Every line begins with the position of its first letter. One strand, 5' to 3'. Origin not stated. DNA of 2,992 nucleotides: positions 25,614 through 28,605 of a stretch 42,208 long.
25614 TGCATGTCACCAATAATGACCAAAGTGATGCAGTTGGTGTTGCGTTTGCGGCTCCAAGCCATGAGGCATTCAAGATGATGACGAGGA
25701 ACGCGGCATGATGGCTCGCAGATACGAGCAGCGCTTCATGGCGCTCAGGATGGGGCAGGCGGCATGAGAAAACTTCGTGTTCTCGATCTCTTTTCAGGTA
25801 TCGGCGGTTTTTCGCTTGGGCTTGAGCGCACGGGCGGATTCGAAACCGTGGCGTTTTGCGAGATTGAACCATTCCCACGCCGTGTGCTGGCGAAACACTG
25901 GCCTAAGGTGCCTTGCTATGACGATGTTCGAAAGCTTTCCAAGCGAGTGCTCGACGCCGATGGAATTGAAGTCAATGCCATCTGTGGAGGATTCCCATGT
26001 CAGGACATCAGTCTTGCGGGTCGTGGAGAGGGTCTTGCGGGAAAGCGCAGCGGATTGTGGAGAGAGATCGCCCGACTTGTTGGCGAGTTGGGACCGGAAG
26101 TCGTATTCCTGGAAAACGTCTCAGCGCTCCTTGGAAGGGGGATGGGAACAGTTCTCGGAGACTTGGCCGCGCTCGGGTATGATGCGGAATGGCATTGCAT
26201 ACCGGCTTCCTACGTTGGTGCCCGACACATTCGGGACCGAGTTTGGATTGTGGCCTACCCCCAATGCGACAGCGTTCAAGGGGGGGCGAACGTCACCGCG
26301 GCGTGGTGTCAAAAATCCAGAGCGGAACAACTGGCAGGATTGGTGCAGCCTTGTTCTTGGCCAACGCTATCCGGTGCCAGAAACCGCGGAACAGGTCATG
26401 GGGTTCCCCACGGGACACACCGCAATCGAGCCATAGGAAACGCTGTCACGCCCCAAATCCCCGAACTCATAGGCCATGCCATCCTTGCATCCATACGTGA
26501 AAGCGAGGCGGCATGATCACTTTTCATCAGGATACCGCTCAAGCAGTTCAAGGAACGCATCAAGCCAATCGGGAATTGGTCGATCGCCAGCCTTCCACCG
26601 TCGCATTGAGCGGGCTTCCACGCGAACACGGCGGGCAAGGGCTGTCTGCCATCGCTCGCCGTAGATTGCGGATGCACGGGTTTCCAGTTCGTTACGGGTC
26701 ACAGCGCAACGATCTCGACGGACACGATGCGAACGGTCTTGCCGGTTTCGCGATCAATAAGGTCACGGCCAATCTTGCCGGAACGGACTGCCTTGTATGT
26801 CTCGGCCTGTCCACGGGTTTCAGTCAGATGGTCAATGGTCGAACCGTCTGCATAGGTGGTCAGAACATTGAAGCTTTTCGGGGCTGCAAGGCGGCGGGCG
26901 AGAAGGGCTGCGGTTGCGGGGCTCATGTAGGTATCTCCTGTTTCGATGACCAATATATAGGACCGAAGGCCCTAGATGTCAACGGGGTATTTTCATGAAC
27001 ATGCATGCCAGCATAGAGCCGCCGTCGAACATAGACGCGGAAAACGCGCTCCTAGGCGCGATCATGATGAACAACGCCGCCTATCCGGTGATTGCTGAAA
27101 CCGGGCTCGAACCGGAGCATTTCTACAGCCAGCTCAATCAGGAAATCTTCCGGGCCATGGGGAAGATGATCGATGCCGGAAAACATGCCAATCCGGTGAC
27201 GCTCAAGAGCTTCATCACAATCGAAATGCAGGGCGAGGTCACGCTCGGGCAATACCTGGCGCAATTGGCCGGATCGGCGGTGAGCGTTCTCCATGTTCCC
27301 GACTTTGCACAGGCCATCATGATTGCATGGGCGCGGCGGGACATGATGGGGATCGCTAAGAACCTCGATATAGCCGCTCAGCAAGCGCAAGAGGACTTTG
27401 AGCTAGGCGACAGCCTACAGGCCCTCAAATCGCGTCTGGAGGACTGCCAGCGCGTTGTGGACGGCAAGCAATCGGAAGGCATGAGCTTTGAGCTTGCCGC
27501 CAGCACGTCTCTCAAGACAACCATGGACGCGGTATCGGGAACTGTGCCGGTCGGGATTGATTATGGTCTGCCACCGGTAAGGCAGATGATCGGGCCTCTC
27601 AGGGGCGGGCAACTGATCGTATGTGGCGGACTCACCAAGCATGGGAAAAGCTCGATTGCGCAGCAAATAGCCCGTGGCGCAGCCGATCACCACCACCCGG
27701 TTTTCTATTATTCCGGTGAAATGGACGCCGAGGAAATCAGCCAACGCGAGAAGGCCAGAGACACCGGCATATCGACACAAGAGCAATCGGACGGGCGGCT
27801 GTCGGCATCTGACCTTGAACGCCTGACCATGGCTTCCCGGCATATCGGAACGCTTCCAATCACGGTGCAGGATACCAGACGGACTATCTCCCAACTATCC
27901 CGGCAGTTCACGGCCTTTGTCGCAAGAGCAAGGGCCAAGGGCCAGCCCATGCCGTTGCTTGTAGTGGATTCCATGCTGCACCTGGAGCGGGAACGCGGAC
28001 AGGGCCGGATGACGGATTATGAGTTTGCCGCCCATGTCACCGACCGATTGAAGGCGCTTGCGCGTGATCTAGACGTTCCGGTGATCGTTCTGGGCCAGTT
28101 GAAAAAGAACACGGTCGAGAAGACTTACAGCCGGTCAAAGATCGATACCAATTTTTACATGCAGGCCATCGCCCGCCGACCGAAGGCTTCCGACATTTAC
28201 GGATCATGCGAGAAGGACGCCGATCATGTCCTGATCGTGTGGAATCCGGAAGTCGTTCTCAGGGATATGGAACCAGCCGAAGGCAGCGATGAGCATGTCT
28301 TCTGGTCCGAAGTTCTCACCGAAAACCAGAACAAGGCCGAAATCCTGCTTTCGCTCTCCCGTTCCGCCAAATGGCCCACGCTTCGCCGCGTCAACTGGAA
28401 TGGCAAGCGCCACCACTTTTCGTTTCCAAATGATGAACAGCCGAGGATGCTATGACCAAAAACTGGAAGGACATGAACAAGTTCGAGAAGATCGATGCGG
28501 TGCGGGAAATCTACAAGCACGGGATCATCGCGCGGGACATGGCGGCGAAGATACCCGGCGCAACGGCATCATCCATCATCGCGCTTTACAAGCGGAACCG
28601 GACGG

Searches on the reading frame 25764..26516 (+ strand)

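Call 97: search_protein_families(library=pfam, proteins=[window:25764-26516:+], max_evalue=0.001)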
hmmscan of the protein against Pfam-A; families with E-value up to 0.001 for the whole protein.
window:25764-26516:+ (250 aa): 1 family
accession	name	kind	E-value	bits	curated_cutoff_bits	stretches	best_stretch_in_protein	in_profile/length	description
PF00145.23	DNA_methylase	-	7.9e-39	134.4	22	1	5-167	2-163/324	C-5 cytosine-specific DNA methylase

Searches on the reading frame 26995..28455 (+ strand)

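Call 97: search_protein_families(library=pfam, proteins=[window:26995-28455:+], max_evalue=0.001)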
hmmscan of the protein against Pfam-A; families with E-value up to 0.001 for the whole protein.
window:26995-28455:+ (486 aa): 3 families
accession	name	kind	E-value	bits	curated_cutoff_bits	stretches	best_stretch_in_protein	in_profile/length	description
PF03796.21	DnaB_C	-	2.8e-30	106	27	1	187-462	1-241/255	DnaB-like helicase C terminal domain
PF00772.26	DnaB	-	3.3e-20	72.5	23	1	8-108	1-101/103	DnaB-like helicase N terminal domain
PF13481.12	AAA_25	-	1.8e-06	28.2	27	1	189-372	16-193/195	AAA domain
